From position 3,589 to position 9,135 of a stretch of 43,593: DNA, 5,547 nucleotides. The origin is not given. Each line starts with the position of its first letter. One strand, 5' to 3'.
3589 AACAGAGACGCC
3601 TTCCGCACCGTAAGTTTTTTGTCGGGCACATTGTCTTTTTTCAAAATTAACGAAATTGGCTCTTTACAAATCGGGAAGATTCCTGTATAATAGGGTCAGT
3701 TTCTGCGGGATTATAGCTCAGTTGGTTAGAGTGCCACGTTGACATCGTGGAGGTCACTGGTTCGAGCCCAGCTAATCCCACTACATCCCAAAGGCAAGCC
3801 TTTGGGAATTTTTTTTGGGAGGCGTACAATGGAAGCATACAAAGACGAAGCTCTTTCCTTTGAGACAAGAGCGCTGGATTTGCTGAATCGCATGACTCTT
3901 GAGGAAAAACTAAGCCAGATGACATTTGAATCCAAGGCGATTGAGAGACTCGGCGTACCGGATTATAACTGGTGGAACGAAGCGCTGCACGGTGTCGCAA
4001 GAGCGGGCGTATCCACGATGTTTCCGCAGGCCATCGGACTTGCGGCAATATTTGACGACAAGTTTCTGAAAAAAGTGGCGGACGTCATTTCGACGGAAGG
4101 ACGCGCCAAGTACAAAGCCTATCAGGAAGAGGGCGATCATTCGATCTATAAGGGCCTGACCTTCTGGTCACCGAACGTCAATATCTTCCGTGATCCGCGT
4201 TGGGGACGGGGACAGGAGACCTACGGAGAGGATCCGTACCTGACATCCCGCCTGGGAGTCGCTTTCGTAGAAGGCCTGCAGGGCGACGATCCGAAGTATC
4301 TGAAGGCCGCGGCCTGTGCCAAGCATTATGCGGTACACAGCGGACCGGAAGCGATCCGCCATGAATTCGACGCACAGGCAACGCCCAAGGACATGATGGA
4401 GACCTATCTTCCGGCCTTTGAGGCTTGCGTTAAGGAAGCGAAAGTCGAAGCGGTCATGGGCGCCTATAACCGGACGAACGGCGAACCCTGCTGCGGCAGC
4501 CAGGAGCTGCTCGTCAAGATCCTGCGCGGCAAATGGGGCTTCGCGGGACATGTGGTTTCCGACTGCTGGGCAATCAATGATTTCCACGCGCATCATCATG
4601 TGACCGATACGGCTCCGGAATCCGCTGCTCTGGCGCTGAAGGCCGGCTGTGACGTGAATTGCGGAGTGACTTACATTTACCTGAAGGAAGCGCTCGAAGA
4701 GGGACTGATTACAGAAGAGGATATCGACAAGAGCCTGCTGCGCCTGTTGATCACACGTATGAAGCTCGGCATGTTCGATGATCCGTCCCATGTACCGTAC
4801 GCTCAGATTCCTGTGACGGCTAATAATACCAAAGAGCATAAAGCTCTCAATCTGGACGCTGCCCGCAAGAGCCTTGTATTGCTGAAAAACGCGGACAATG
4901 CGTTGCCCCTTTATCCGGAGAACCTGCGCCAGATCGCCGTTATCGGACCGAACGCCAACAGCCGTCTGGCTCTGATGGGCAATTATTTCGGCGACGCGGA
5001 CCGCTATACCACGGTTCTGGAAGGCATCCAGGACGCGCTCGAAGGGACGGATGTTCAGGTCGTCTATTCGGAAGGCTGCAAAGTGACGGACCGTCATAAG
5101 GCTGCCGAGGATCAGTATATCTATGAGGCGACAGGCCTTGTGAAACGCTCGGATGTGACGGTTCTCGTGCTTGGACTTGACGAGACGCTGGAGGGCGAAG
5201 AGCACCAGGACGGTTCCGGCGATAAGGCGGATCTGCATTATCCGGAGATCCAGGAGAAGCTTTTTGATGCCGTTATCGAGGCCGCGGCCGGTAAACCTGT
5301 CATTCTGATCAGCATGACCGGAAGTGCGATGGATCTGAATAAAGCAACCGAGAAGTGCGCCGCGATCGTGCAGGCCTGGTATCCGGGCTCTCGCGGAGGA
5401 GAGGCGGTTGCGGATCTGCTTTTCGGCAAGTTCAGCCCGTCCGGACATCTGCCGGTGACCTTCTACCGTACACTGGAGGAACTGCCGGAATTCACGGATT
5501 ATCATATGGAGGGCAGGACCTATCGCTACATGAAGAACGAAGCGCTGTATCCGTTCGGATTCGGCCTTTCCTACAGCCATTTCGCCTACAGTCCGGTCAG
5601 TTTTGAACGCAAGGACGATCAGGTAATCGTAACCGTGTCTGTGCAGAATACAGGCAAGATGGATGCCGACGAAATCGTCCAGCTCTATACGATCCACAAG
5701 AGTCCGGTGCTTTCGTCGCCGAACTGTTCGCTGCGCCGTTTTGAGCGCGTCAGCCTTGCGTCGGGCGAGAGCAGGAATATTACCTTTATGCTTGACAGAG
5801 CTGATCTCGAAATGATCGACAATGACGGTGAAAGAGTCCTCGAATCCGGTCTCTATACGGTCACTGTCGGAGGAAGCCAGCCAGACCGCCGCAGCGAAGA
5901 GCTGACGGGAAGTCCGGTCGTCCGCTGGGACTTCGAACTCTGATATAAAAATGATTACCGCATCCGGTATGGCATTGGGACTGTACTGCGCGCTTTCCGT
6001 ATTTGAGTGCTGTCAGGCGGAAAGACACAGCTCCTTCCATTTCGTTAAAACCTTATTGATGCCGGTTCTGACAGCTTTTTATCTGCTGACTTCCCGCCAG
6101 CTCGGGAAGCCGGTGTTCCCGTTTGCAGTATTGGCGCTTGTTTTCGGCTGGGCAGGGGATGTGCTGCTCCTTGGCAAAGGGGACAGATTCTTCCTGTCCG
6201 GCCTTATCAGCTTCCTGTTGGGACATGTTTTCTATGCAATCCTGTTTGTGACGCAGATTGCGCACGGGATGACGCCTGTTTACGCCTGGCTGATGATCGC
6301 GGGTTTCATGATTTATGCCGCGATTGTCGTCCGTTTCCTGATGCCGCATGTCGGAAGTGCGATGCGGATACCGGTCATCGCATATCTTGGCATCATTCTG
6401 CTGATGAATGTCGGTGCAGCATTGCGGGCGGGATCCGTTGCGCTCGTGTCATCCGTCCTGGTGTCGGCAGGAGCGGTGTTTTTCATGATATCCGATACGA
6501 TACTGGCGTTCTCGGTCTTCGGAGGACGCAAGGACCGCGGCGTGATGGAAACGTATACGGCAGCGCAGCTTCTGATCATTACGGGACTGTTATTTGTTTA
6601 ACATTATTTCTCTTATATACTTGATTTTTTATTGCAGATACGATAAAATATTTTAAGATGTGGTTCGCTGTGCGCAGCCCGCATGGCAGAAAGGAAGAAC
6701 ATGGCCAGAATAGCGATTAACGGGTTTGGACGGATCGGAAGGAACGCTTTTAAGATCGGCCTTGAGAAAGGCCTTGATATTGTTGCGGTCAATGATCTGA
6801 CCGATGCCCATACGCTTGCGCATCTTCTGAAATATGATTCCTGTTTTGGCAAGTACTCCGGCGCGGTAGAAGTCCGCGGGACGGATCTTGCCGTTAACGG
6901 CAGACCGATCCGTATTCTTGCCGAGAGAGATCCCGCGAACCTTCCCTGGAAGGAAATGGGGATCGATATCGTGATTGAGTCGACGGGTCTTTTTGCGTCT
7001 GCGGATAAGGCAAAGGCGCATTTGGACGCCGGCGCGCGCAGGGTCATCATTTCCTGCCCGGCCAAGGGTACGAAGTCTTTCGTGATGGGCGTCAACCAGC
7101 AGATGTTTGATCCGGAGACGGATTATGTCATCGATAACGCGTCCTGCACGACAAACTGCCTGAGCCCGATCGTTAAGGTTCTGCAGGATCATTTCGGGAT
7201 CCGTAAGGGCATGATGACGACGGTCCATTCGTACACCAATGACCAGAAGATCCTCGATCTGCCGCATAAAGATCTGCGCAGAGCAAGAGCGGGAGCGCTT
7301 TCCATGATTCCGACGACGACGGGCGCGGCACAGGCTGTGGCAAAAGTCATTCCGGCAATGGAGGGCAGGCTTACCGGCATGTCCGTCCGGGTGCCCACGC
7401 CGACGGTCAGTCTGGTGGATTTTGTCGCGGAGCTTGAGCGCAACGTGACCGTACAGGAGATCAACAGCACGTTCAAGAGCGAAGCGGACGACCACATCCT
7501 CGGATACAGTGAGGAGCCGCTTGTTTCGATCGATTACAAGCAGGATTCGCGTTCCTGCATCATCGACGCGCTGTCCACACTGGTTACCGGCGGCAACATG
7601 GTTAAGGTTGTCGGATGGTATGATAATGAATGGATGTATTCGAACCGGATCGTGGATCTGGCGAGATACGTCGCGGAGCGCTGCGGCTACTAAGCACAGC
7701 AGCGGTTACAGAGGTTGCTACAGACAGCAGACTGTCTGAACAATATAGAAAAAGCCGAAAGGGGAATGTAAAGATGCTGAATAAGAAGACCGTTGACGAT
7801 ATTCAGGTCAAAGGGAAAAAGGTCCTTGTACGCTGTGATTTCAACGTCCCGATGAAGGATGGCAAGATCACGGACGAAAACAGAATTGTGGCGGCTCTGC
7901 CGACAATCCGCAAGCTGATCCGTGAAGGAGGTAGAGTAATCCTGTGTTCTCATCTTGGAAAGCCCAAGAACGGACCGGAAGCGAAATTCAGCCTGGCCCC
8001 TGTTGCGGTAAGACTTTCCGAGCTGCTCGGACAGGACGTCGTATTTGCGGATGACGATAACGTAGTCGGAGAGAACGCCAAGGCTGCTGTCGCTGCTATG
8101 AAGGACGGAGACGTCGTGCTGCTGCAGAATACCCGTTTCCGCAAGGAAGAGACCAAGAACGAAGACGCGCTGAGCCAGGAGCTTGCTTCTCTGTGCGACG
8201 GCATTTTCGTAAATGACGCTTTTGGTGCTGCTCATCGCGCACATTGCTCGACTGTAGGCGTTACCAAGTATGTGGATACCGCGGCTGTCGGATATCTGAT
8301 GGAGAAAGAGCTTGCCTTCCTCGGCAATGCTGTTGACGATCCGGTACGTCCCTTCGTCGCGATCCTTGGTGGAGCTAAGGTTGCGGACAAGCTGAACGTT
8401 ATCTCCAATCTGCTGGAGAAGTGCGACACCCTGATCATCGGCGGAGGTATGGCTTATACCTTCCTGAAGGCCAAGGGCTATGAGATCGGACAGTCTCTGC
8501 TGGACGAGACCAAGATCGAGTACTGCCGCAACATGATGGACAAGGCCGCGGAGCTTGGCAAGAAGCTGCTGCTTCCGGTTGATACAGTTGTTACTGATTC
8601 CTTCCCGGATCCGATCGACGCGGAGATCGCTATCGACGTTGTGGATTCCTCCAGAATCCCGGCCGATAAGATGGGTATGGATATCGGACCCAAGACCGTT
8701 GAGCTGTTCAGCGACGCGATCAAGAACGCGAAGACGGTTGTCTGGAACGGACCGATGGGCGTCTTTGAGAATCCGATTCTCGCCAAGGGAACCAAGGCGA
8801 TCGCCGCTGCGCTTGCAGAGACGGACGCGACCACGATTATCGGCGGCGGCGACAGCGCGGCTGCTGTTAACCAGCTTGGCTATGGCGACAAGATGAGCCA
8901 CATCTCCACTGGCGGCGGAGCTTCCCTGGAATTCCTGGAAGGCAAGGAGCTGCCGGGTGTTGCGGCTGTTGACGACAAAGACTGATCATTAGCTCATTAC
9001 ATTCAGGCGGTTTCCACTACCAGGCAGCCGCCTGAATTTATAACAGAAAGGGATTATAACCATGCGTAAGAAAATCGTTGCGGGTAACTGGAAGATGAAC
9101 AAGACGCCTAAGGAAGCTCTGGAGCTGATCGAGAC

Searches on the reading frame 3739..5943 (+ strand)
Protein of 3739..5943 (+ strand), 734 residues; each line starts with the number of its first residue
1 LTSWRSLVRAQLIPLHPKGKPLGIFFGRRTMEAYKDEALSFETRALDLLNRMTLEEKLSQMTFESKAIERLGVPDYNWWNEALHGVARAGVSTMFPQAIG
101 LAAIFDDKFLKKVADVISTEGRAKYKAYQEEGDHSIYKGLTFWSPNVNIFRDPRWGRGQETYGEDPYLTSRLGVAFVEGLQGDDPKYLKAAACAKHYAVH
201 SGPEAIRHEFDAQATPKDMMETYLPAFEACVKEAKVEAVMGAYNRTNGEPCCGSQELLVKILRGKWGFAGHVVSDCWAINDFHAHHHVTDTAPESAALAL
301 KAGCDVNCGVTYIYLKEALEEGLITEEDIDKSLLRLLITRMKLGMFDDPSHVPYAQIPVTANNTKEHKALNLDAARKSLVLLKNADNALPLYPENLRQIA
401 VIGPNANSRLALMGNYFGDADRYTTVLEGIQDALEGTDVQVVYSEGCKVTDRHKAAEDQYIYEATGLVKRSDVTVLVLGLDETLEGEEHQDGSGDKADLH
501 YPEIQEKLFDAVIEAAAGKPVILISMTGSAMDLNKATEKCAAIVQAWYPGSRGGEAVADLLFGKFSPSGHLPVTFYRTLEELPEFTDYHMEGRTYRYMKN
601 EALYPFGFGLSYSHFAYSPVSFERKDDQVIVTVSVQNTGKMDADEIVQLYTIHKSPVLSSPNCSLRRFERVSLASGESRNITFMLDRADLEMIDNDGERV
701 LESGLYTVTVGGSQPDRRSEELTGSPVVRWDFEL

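Call 53: search_protein_families(library=pfam, proteins=[window:3739-5943:+], max_evalue=0.000001)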
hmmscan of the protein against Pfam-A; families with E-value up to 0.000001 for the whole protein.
window:3739-5943:+ (734 aa): 3 families
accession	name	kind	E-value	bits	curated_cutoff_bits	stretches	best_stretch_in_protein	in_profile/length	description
PF01915.27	Glyco_hydro_3_C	-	2e-52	178.5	31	1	379-612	1-200/200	Glycosyl hydrolase family 3 C-terminal domain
PF00933.27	Glyco_hydro_3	-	2.9e-46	158.8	27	1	66-337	56-314/316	Glycosyl hydrolase family 3 N terminal domain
PF14310.12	Fn3-like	-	7.6e-17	61.7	25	1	645-714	1-71/71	Fibronectin type III-like domain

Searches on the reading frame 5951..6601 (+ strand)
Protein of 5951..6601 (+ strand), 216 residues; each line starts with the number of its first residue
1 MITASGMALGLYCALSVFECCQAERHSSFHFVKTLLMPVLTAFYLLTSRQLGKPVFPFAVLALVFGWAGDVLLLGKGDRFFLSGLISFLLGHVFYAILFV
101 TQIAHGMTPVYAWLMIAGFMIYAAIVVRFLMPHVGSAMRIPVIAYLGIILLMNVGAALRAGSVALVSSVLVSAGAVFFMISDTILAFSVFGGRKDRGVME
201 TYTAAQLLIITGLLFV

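Call 53: search_protein_families(library=pfam, proteins=[window:5951-6601:+], max_evalue=0.000001)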
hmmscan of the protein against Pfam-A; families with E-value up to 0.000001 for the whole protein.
window:5951-6601:+ (216 aa): 1 family
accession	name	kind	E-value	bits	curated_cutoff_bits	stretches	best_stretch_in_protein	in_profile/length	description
PF07947.19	YhhN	-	5.8e-34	117.8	25.6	1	30-212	3-181/182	YhhN family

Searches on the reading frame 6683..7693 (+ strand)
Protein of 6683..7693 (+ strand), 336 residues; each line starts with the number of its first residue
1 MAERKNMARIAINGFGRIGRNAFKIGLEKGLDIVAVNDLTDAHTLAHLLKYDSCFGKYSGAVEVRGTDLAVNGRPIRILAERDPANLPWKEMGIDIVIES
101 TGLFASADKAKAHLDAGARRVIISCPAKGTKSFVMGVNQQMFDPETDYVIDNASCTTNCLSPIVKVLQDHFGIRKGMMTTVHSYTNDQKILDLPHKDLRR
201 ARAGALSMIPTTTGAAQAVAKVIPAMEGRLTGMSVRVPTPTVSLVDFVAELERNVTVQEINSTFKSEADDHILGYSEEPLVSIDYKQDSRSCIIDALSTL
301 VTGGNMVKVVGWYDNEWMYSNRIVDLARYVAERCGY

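Call 53: search_protein_families(library=pfam, proteins=[window:6683-7693:+], max_evalue=0.000001)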
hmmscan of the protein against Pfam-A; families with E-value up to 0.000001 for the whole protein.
window:6683-7693:+ (336 aa): 2 families
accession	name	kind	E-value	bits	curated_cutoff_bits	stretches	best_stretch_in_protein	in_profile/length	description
PF02800.25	Gp_dh_C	-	2.4e-60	203.1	24.4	1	160-313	1-158/158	Glyceraldehyde 3-phosphate dehydrogenase, C-terminal domain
PF00044.30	Gp_dh_N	-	5.7e-37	126.5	31.7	1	9-106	2-100/101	Glyceraldehyde 3-phosphate dehydrogenase, NAD binding domain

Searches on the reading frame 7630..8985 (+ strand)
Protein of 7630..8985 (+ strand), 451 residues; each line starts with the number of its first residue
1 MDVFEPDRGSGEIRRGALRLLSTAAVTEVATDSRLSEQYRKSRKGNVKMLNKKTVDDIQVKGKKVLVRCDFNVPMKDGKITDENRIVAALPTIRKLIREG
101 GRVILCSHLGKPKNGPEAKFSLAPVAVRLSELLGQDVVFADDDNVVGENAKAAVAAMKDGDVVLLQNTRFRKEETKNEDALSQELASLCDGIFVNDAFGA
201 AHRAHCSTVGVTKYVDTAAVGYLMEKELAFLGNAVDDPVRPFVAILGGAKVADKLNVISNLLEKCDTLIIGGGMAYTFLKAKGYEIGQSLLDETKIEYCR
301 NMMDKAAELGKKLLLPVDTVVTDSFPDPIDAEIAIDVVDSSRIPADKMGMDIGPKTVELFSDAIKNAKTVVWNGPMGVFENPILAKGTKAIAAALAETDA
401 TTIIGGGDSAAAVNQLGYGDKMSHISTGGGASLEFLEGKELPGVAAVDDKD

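Call 53: search_protein_families(library=pfam, proteins=[window:7630-8985:+], max_evalue=0.000001)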
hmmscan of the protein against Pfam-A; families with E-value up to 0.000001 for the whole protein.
window:7630-8985:+ (451 aa): 1 family
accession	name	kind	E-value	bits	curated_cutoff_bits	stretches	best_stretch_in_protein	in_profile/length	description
PF00162.24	PGK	-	6.3e-162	539.3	27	1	55-439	1-379/379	Phosphoglycerate kinase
